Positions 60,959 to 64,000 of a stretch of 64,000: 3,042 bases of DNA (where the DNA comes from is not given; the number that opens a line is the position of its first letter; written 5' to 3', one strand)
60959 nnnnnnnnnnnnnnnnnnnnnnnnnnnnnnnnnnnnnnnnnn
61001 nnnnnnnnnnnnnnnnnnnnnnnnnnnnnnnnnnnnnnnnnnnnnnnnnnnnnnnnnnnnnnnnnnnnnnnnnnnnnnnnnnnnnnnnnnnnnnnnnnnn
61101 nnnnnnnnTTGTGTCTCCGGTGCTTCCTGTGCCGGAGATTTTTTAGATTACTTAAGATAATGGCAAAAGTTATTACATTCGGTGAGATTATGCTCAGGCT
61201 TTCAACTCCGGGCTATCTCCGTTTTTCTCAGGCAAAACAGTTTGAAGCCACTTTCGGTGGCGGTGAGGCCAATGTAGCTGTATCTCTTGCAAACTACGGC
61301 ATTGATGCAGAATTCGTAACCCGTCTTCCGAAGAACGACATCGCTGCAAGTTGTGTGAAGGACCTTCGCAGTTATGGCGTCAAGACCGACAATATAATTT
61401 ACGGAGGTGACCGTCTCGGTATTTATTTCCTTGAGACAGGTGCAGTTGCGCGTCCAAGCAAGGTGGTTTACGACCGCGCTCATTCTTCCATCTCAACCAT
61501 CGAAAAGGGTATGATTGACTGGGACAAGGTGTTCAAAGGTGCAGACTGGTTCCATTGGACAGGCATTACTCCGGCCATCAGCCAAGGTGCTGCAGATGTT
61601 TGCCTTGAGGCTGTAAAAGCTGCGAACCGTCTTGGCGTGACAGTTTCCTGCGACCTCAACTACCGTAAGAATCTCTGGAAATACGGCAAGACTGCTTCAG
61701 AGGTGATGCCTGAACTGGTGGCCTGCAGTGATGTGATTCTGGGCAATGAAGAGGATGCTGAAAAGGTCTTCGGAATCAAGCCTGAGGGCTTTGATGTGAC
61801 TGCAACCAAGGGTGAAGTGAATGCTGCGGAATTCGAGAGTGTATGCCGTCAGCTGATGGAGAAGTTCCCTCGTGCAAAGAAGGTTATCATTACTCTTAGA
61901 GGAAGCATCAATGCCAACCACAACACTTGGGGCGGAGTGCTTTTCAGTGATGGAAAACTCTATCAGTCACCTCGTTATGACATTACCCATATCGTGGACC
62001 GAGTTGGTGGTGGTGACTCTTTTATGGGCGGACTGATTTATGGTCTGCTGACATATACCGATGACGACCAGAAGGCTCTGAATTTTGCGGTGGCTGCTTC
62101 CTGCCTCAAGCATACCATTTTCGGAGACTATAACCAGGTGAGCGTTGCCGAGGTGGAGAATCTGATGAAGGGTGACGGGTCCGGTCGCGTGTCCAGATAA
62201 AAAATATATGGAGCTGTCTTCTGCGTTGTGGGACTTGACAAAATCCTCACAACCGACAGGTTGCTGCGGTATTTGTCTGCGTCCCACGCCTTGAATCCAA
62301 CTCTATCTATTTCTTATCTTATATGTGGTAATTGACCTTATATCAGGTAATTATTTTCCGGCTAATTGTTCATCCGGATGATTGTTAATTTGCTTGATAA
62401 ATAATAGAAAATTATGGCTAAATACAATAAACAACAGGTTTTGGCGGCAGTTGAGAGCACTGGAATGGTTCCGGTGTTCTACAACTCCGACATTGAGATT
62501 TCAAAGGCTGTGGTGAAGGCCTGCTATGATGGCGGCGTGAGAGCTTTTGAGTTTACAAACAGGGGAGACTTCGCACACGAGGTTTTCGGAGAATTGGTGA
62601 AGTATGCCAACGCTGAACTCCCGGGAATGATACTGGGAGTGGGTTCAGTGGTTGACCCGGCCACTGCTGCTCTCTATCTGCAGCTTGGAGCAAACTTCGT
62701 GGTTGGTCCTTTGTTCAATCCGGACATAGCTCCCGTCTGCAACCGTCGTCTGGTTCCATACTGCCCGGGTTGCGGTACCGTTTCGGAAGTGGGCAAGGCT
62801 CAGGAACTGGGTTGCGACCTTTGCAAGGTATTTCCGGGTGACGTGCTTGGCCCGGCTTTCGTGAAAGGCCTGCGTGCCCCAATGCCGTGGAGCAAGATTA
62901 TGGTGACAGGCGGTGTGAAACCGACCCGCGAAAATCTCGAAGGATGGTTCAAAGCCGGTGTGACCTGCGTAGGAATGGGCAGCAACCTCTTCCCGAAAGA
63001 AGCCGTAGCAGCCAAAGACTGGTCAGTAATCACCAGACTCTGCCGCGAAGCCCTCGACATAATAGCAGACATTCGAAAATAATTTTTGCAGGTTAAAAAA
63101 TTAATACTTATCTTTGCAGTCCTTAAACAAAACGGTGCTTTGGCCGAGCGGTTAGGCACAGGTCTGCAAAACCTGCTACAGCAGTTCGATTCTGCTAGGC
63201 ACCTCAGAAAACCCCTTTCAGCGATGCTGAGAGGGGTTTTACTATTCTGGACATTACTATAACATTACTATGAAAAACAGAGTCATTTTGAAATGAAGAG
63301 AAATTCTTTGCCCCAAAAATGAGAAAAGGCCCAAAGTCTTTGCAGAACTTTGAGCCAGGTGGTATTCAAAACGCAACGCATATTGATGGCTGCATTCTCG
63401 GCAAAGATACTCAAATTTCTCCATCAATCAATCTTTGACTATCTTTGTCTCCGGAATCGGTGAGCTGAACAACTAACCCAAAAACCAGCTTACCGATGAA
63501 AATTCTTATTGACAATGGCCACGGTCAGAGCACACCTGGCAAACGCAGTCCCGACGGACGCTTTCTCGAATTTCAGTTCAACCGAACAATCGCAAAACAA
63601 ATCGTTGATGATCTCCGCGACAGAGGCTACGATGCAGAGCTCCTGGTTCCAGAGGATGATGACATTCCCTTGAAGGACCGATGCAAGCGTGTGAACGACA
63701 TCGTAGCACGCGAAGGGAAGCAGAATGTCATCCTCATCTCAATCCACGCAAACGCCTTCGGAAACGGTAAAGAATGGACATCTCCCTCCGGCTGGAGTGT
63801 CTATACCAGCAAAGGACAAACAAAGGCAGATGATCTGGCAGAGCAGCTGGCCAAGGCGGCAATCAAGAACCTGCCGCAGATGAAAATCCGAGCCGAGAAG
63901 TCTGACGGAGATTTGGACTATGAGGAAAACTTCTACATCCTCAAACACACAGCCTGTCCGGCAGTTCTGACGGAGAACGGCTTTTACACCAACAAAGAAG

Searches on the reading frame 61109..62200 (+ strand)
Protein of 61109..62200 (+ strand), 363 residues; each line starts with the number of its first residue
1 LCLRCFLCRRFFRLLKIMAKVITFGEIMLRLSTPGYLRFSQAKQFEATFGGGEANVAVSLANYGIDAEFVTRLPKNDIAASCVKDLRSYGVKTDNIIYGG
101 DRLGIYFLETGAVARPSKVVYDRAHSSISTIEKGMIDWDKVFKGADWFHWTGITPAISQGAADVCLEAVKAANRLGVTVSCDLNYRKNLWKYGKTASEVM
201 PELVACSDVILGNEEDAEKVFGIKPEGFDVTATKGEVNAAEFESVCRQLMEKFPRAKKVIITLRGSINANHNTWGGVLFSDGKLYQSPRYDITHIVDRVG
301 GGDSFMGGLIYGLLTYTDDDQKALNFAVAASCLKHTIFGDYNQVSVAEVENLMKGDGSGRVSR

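Call 5: search_protein_families(library=pfam, proteins=[window:61109-62200:+], max_evalue=0.001)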
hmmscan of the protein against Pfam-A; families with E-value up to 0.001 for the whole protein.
window:61109-62200:+ (363 aa): 1 family
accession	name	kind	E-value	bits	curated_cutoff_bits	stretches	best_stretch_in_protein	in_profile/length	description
PF00294.29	PfkB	-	4.7e-34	118.5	25.8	1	18-337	1-292/302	pfkB family carbohydrate kinase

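Call 6: search_protein_families(library=ncbifam, proteins=[window:61109-62200:+], max_evalue=0.001)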
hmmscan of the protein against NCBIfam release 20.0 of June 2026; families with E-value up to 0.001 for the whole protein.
window:61109-62200:+ (363 aa): 18 families
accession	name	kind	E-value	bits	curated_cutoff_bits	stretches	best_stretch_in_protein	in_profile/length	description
NF041633.1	trifunc_aldol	exception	9.1e-154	513.1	700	1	18-363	241-580/580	KHG/KDPG aldolase/sugar kinase fusion protein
NF041332.1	KDG_KDGal_kin_Halo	equivalog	2.4e-66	224.3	440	1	18-363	1-320/320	bifunctional 2-dehydro-3-deoxygluconokinase/2-dehydro-3-deoxygalactonokinase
NF040938.1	KDG_KDGal_kin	equivalog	6.6e-36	124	400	1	21-354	1-304/305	bifunctional 2-dehydro-3-deoxygluconokinase/2-dehydro-3-deoxygalactonokinase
TIGR04382.1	myo_inos_iolC_N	equivalog_domain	9.4e-28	97.4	300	1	22-333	5-288/309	5-dehydro-2-deoxygluconokinase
NF052444.1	DhDoxglucKinKdgK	equivalog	4e-14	52.7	400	1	21-225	3-207/303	2-dehydro-3-deoxygluconokinase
NF053626.1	RibKinHalex1628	equivalog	1.2e-13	51.3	330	2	47-222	35-192/293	ATP-dependent ribose-1-phosphate kinase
NF006957.1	PRK09434.1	equivalog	5.2e-13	49.2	450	1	142-322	116-269/302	fructokinase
TIGR02152.1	D_ribokin_bact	equivalog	6.5e-12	45.4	299.65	2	199-339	168-285/298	ribokinase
NF008353.0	PRK11142.1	equivalog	8.1e-11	42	341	1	41-345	30-294/307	ribokinase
NF049991.1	TagKinase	equivalog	1.7e-10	40.2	420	1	20-224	9-212/321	tagatose kinase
NF041134.1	R1P_kin_Thcocales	equivalog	4.4e-08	32.9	500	0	252-315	189-244/291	ADP-dependent ribose-1-phosphate kinase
NF007321.0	PRK09813.1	equivalog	1.1e-07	31.6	247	0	275-319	197-240/261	fructoselysine 6-kinase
NF047869.1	myo_kin_aldol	exception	2e-07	29.7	600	1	38-329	27-306/586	bifunctional 5-dehydro-2-deoxygluconokinase/5-dehydro-2-deoxyphosphogluconate aldolase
NF007068.0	PRK09513.1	equivalog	2.8e-06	26.8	432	1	282-333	236-284/312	1-phosphofructokinase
TIGR03168.1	1-PFK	subfamily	4.7e-06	25.7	216.4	1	274-338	223-285/305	hexose kinase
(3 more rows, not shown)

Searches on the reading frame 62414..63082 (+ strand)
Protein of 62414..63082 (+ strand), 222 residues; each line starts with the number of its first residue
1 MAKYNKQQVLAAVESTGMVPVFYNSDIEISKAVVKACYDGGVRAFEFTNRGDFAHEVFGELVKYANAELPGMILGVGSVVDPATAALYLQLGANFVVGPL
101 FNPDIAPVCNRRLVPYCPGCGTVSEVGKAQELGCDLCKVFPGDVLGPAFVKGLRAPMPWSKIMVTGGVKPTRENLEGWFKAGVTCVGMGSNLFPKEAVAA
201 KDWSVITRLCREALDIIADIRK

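Call 5: search_protein_families(library=pfam, proteins=[window:62414-63082:+], max_evalue=0.001)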
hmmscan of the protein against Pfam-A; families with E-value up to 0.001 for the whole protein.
window:62414-63082:+ (222 aa): 1 family
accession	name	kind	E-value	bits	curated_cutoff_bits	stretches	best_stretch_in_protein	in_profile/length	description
PF01081.25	Aldolase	-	3.6e-29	102.1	27.8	1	14-209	6-196/196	KDPG and KHG aldolase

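Call 6: search_protein_families(library=ncbifam, proteins=[window:62414-63082:+], max_evalue=0.001)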
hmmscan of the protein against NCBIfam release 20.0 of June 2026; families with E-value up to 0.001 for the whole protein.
window:62414-63082:+ (222 aa): 8 families
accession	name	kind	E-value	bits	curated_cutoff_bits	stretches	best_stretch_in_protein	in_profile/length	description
NF005499.0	PRK07114.1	equivalog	2.5e-114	380.6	275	1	1-222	1-222/223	bifunctional 4-hydroxy-2-oxoglutarate aldolase/2-dehydro-3-deoxy-phosphogluconate aldolase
NF005119.0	PRK06552.1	subfamily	1e-49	168.9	238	1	5-213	2-205/213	bifunctional 2-keto-4-hydroxyglutarate aldolase/2-keto-3-deoxy-6-phosphogluconate aldolase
TIGR01182.1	eda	subfamily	2.3e-40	138.1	156.05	1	13-216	5-203/204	bifunctional 4-hydroxy-2-oxoglutarate aldolase/2-dehydro-3-deoxy-phosphogluconate aldolase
NF004325.0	PRK05718.1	subfamily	2.2e-34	118.7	241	1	5-217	4-211/213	keto-hydroxyglutarate-aldolase/keto-deoxy-phosphogluconate aldolase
NF005673.0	PRK07455.1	equivalog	3.5e-31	108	232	1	7-215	4-207/213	bifunctional 4-hydroxy-2-oxoglutarate aldolase/2-dehydro-3-deoxy-phosphogluconate aldolase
NF004673.0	PRK06015.1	equivalog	8e-23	81.4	320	1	6-215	5-209/212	2-dehydro-3-deoxy-phosphogluconate aldolase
NF006600.0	PRK09140.1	subfamily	4.8e-21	75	207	1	32-197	27-188/210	2-dehydro-3-deoxy-6-phosphogalactonate aldolase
NF041633.1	trifunc_aldol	exception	3.6e-17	62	700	1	9-219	2-219/580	KHG/KDPG aldolase/sugar kinase fusion protein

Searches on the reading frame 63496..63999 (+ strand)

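Call 5: search_protein_families(library=pfam, proteins=[window:63496-63999:+], max_evalue=0.001)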
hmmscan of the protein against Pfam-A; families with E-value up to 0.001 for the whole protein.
window:63496-63999:+ (168 aa): 1 family
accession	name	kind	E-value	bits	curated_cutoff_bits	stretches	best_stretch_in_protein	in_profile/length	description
PF01520.23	Amidase_3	-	2.7e-27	96.4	27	1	3-168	1-150/174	N-acetylmuramoyl-L-alanine amidase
